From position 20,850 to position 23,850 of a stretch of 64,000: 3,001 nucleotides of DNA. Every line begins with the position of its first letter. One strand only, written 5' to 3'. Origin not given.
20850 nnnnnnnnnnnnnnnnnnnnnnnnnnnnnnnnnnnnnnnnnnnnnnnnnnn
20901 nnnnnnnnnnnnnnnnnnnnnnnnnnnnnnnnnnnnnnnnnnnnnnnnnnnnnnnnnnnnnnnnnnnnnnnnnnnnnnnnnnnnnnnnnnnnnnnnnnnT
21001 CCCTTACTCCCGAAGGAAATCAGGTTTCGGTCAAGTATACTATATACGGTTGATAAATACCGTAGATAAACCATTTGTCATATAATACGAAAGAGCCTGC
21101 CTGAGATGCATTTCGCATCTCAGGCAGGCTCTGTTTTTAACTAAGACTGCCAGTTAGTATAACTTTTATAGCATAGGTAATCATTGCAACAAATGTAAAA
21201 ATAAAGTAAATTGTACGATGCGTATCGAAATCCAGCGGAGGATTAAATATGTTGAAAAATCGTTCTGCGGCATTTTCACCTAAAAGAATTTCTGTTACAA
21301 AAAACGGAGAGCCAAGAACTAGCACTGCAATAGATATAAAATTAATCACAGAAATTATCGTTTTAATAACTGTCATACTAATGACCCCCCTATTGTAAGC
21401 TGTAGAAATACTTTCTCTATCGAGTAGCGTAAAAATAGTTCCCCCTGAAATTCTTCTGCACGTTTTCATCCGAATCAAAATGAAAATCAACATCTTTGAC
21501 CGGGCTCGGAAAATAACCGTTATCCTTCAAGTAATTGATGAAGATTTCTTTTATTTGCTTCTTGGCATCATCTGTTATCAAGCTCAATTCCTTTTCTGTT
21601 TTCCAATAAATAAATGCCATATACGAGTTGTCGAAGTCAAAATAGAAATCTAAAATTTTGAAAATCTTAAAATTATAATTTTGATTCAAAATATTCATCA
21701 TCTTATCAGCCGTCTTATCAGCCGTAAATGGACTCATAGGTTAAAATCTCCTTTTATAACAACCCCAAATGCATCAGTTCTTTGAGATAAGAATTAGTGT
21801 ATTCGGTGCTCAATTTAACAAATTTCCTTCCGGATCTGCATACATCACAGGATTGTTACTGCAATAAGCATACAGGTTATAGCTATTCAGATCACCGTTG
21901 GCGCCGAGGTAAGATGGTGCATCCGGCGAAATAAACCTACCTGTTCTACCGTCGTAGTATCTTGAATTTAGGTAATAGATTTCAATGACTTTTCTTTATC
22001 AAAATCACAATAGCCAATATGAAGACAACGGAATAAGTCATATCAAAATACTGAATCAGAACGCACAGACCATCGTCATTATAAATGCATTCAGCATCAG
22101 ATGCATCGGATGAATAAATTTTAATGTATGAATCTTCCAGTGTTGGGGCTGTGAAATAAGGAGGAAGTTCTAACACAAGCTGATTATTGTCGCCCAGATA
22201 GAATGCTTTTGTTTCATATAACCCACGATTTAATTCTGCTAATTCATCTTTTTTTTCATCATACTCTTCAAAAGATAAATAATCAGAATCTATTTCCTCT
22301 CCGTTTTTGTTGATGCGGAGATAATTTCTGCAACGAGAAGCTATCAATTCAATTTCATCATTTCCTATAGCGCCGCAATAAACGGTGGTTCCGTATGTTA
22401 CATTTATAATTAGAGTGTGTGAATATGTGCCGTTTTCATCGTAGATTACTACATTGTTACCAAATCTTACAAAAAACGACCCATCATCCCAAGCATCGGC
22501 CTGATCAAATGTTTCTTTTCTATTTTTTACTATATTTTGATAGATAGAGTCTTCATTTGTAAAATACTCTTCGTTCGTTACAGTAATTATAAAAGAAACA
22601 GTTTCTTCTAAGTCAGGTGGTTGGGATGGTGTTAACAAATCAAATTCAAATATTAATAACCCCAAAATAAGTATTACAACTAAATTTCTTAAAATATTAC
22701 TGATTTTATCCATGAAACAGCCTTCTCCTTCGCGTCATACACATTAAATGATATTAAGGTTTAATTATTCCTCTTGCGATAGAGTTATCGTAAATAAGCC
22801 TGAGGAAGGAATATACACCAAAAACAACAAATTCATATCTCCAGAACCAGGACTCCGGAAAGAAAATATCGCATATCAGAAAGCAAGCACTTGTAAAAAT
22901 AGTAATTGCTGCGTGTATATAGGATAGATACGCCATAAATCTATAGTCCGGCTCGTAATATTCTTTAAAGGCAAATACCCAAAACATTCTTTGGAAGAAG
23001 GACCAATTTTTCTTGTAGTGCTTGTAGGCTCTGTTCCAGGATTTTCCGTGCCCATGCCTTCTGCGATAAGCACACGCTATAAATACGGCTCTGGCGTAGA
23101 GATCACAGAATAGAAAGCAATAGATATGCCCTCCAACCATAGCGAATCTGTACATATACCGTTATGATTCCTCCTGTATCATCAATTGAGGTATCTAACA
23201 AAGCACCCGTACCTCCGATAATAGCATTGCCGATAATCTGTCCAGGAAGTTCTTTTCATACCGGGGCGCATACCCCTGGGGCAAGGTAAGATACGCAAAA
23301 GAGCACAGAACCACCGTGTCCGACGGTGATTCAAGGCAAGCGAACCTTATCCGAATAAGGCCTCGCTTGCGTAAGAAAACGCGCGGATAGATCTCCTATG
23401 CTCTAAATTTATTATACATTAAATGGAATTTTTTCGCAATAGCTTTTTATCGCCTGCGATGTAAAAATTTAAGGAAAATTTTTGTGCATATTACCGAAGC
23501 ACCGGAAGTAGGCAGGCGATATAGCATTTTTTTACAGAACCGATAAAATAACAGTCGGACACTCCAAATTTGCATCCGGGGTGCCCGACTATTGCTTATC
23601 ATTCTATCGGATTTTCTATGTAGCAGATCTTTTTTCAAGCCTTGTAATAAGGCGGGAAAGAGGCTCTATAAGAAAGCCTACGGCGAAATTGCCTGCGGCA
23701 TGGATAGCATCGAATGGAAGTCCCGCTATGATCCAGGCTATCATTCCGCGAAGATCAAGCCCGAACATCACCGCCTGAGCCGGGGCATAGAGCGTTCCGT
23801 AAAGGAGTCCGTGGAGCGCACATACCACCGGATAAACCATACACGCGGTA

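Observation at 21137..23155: AT-rich island with an orphan RHS-core tip and immunity-like small ORFs but no rhs gene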

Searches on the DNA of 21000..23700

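Call 50: search_rna_families(source=window, start=21000, end=23700, threshold=evalue, max_evalue=1)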
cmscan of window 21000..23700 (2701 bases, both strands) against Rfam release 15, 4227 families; matches with E-value up to 1: 3.
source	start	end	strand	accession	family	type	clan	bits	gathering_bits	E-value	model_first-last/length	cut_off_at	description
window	21084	21135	-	RF03884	mir-725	Gene; miRNA;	-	27.8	76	0.0055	1-56/56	no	mir-725 microRNA precursor family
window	21092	21132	+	RF03884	mir-725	Gene; miRNA;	-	22.2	76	0.19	7-48/56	no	mir-725 microRNA precursor family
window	21092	21210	-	RF01822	RsaJ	Gene; sRNA;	-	20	100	0.079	1-287/287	no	RNA Staph. aureus A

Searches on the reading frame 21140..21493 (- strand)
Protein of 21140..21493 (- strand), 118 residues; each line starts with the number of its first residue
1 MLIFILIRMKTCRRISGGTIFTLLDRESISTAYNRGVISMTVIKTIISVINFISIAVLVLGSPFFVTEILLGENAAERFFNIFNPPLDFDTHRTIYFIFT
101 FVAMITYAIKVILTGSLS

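Call 5: search_protein_families(library=pfam, proteins=[window:21140-21493:-], max_evalue=1)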
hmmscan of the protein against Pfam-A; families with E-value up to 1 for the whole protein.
window:21140-21493:- (118 aa): 0 families

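Call 6: search_protein_families(library=ncbifam, proteins=[window:21140-21493:-], max_evalue=1)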
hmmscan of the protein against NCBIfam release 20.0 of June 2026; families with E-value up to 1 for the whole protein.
window:21140-21493:- (118 aa): 0 families

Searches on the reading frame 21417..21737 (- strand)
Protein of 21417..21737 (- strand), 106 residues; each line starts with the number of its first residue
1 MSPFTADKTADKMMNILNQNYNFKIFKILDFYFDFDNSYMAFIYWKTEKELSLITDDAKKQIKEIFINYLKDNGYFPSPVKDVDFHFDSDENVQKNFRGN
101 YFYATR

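Call 5: search_protein_families(library=pfam, proteins=[window:21420-21737:-], max_evalue=1)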
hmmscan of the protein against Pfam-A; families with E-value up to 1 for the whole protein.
window:21420-21737:- (106 aa): 2 families
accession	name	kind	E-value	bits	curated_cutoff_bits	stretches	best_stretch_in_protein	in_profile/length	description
PF14553.12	YqbF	-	0.014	15.6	27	1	56-76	15-35/43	YqbF, hypothetical protein domain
PF04963.19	Sigma54_CBD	-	0.15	12.2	22.9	1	55-89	25-59/185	Sigma-54 factor, core binding domain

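Call 6: search_protein_families(library=ncbifam, proteins=[window:21420-21737:-], max_evalue=1)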
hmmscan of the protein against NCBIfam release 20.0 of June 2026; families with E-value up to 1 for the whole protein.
window:21420-21737:- (106 aa): 1 family
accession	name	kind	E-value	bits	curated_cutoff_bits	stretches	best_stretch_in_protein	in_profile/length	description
TIGR02395.1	rpoN_sigma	equivalog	0.079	12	277.35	1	56-88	97-129/434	RNA polymerase factor sigma-54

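Call 12: find_encoding_contigs(protein=window:21417-21737:-, flank=10000, max_places=10)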
Protein window:21417-21737:- (106 aa): 22 contigs read that carry it; 10 places shown.
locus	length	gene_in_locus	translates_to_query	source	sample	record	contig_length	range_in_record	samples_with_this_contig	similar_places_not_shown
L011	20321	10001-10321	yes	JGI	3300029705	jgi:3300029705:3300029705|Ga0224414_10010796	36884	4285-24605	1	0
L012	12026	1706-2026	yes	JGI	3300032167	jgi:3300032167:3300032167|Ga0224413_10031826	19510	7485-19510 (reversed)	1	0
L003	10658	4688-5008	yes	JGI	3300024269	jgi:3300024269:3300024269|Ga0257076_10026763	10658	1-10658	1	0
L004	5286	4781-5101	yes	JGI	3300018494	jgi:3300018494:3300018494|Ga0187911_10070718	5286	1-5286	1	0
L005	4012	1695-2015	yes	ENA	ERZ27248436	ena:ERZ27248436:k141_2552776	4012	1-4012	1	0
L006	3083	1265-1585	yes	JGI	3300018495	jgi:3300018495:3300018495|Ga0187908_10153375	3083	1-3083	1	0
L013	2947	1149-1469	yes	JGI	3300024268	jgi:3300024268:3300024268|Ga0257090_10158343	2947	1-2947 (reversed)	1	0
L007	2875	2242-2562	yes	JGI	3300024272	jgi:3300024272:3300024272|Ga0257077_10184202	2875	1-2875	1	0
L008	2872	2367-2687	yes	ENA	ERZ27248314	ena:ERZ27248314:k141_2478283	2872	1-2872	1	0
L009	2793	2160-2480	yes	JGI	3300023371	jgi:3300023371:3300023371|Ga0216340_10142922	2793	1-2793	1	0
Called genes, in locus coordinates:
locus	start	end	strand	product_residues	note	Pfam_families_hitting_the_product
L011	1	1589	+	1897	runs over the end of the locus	PF00657:Lipase_GDSL (faint), PF13472:Lipase_GDSL_2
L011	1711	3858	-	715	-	PF22666:Glyco_hydro_2_N2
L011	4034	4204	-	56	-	PF12669:FeoB_associated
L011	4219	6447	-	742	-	PF01926:MMR_HSR1, PF02421:FeoB_N, PF17910:FeoB_Cyto, PF07670:Gate, PF07664:FeoB_C, PF07670:Gate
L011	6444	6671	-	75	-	PF04023:FeoA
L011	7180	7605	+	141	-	PF14478:DUF4430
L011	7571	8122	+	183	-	-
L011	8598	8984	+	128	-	-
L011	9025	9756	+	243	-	-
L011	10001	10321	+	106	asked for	-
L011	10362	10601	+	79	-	-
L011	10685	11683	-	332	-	PF13407:Peripla_BP_4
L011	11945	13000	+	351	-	PF03786:UxuA, PF01261:AP_endonuc_2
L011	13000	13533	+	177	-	-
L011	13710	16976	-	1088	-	PF17128:DUF5107, PF00515:TPR_1 (faint), PF07719:TPR_2 (faint), PF13181:TPR_8 (faint), PF13414:TPR_11 (faint), PF13424:TPR_12 (faint), PF13428:TPR_14 (faint), PF13432:TPR_16 (weak), +2 more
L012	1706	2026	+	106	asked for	-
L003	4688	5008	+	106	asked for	-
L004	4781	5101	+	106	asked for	-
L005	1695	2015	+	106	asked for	-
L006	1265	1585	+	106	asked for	-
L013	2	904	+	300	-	?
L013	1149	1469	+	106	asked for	-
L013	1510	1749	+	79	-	-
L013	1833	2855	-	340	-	PF13407:Peripla_BP_4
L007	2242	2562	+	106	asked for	-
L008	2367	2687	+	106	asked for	-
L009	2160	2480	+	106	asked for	-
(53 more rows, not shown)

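Call 30: find_homologous_proteins(query=window:21420-21737:-, max_evalue=0.01)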
Query window:21420-21737:- (106 aa): 8 proteins with E <= 0.01 among 12 candidates.
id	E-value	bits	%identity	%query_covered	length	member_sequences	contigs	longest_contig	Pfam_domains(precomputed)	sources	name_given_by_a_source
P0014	1.0e-61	224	98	100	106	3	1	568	-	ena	-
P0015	2.3e-43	165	75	99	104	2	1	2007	-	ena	-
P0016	3.2e-33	132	62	92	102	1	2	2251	-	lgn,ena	-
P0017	7.6e-31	124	60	89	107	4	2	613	-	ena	-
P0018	2.3e-30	123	59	92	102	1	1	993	-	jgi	-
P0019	4.7e-28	115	56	92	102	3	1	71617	-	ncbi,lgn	-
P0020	6.3e-22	96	49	90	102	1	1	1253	-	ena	-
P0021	3.8e-12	64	58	49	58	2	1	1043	-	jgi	jgi:hypothetical protein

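Call 32: find_encoding_contigs(protein=P0019, flank=10000, max_places=4)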
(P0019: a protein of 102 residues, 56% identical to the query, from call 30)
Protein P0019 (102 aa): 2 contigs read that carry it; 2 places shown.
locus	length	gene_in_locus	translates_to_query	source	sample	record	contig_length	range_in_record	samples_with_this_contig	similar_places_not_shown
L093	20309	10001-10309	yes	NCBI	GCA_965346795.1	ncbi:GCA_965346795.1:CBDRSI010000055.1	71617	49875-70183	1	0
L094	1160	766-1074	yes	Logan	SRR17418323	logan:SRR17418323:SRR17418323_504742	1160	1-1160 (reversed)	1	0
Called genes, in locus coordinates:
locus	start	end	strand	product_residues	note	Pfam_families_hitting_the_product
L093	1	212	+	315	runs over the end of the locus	PF13793:Pribosyltran_N, PF00156:Pribosyltran, PF14572:Pribosyl_synth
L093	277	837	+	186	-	PF01195:Pept_tRNA_hydro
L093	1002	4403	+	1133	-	PF17757:UvrB_inter, PF02559:CarD_TRCF_RID, PF00270:DEAD, PF04851:ResIII (faint), PF00271:Helicase_C, PF03461:TRCF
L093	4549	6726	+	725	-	-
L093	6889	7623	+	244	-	PF02579:Nitro_FeMo-Co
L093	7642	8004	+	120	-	-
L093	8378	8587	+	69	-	-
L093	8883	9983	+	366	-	PF25023:TEN_YD-shell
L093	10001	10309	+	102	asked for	-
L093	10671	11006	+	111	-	-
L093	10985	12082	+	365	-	PF23343:REP_ORF2-G2P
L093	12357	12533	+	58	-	-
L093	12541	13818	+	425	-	PF14659:Phage_int_SAM_3, PF22022:Phage_int_M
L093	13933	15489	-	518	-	PF00239:Resolvase, PF07508:Recombinase, PF13408:Zn_ribbon_recom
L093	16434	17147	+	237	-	PF00072:Response_reg, PF04397:LytTR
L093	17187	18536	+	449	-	PF14501:HATPase_c_5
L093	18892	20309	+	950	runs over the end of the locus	?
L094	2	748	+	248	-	?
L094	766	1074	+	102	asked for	-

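Call 33: find_encoding_contigs(protein=P0015, flank=5000, max_places=4)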
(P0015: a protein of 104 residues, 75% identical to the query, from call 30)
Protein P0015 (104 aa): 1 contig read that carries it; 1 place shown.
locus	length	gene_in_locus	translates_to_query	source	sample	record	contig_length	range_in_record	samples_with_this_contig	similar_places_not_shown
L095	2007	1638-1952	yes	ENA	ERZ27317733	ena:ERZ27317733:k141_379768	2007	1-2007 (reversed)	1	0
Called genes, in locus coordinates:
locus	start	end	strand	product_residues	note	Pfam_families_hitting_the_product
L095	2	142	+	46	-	?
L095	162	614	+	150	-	-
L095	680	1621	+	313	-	-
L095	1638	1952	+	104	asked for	-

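Call 34: find_encoding_contigs(protein=P0016, flank=5000, max_places=4)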
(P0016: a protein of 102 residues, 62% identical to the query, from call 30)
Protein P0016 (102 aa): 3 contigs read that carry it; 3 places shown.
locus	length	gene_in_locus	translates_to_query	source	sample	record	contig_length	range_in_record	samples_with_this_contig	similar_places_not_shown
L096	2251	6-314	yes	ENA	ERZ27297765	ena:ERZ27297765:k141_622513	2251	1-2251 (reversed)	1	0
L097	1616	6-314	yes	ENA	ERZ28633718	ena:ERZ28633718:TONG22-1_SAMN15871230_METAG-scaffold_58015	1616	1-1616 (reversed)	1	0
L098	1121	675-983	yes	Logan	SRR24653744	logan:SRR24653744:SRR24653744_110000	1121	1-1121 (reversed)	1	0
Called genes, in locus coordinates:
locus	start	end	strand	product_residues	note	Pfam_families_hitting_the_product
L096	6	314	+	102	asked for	-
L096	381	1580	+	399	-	PF25023:TEN_YD-shell, PF05593:RHS_repeat (faint)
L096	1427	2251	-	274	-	?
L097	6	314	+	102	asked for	-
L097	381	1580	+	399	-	PF05593:RHS_repeat (faint), PF25023:TEN_YD-shell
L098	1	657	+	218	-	?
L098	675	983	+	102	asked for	-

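Call 37: search_protein_families(library=pfam, proteins=[L095:680-1618:+, L095:162-611:+, L013:2-901:+], max_evalue=0.1)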
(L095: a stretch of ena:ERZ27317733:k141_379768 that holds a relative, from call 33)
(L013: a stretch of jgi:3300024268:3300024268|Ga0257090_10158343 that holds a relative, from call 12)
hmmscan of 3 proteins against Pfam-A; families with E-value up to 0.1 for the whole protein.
L095:680-1618:+ (313 aa): 1 family
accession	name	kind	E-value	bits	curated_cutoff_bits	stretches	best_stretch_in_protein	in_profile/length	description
PF07690.21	MFS_1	-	0.025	14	33.4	1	135-191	92-148/347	Major Facilitator Superfamily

L095:162-611:+ (150 aa): 2 families
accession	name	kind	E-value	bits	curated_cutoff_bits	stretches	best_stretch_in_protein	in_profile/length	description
PF12679.13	ABC2_membrane_2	-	0.00038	20.2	27.2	1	6-65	147-206/283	ABC-2 family transporter protein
PF20726.3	Nairovirus_Gn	-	0.00082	18.9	26.5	1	52-141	34-117/322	Nairovirus, structural glycoprotein Gn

L013:2-901:+ (300 aa): 0 families

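Call 56: search_protein_families(library=ncbifam, proteins=[L095:680-1618:+, L093:8883-9980:+], max_evalue=0.1)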
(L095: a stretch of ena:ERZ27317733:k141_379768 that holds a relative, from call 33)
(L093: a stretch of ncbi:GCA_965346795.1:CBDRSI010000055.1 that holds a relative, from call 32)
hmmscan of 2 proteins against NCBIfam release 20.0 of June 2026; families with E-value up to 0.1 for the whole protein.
L095:680-1618:+ (313 aa): 2 families
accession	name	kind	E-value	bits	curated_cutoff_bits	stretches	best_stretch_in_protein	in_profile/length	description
TIGR03696.1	Rhs_assc_core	domain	1.5e-18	67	32.5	1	42-130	1-75/76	RHS repeat-associated core domain-containing protein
NF041261.1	RHS_core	equivalog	0.00011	20.2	2000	1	24-130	1166-1260/1261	RHS element core protein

L093:8883-9980:+ (366 aa): 2 families
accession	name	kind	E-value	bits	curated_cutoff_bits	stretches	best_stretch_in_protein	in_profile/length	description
TIGR03696.1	Rhs_assc_core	domain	2.3e-23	82.5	32.5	1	99-184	1-76/76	RHS repeat-associated core domain-containing protein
NF041261.1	RHS_core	equivalog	2.4e-11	42.2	2000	1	71-183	1156-1260/1261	RHS element core protein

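Call 58: predict_structure(alignment_id=A4)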
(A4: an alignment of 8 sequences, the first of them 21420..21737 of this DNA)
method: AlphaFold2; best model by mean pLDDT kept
length: 106 residues; sequences in the alignment: 8
mean_pLDDT: 69.7   pTM: 0.57
mean pLDDT of the five models: 69.7, 68.3, 68.0, 65.4, 64.2
residues with pLDDT >= 90: 0; 70-90: 51; 50-70: 51; < 50: 4
segments of 3 or more residues with pLDDT < 50: 1-4
pLDDT, mean of each block of 10 residues (from residue 1): 58 81 75 68 68 75 78 66 67 64 65
secondary structure, 60 per line:
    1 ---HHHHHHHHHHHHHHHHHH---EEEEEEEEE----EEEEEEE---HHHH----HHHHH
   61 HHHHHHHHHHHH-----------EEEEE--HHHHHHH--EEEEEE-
elements in order: H4-21 E25-33 E38-44 H48-51 H56-72 E84-88 H91-97 E100-105

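Call 63: fold_search(model_id=the predicted structure, library=pdb)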
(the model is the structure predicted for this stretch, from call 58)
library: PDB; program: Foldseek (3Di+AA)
matches with E <= 10: 509; with E <= 0.001: 0
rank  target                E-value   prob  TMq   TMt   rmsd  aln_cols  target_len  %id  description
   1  6i6y                  7.1e-02  0.69  0.41  0.44   5.4       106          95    8  Circular permutant of ribosomal protein S6, swap helix 2 (released 2019-11-27)
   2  6i6i_A                7.5e-02  0.66  0.42  0.45   5.5       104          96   10  Circular permutant of ribosomal protein S6, adding 6aa to C terminal of P68-69, L75A mutant (released 2019-11-27)
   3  3wqy_B                2.1e-01  0.20  0.33  0.05  13.2       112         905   10  Crystal structure of Archaeoglobus fulgidus alanyl-tRNA synthetase in complex with wild-type tRNA(Ala) having G3.U70 (released 2014-06-18)
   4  1wnu_A                2.4e-01  0.30  0.35  0.26  11.6        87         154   10  Structure of Archaeal Trans-Editing Protein AlaX in complex with L-serine (released 2005-07-26)
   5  3kew_A                2.4e-01  0.28  0.38  0.22   8.9       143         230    6  Crystal structure of probable alanyl-trna-synthase from Clostridium perfringens (released 2009-11-03)
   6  3ehj_A                2.7e-01  0.47  0.41  0.25   4.6       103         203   10  Crystal structure of DesKC-H188V in complex with AMP-PCP (released 2009-09-15)
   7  1wnu_B                2.7e-01  0.28  0.35  0.27  11.6        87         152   10  Structure of Archaeal Trans-Editing Protein AlaX in complex with L-serine (released 2005-07-26)
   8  5b0e_B                2.7e-01  0.25  0.31  0.31   4.9        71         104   17  Polyketide cyclase OAC from Cannabis sativa, V59M mutant (released 2016-01-27)
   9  9iuw                  2.9e-01  0.54  0.48  0.28   4.4       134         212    8  Structure of AlaX-M trans-editing enzyme from Pyrococcus furiosus (released 2025-07-30)
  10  8a9w                  2.9e-01  0.38  0.34  0.44   5.2       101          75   10  Crystal structure of PulL C-ter domain (released 2023-01-11)
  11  6ocv_MODEL_1_A        2.9e-01  0.09  0.23  0.16   8.8       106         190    8  Solution structure of the H-NOX protein from Shewanella woodyi in the Fe(II)CO ligation state (released 2020-05-06)
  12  3wqz_B                3.1e-01  0.25  0.34  0.06  12.7        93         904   10  Crystal structure of Archaeoglobus fulgidus alanyl-tRNA synthetase in complex with a tRNA(Ala) variant having A3.U70 (released 2014-06-18)
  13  9exn_A                3.1e-01  0.18  0.32  0.04   9.1       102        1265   13  The vaccinia minimal RNA polymerase cryo EM structure at 1.9A resolution (released 2025-11-26)
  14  8dvq                  3.3e-01  0.33  0.40  0.34   5.5       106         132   15  CA domain of VanSA histidine kinase (released 2023-03-22)
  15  5ucg_A                3.3e-01  0.33  0.40  0.16   5.5       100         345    8  Structure of the PP2C Phosphatase Domain and a Fragment of the Regulatory Domain of the Cell Fate Determinant SpoIIE f (released 2017-05-31)
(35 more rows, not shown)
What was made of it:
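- Tried and rejected: Foldseek of the orf106 model against PDB found nothing below E 0.07 (call 63).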
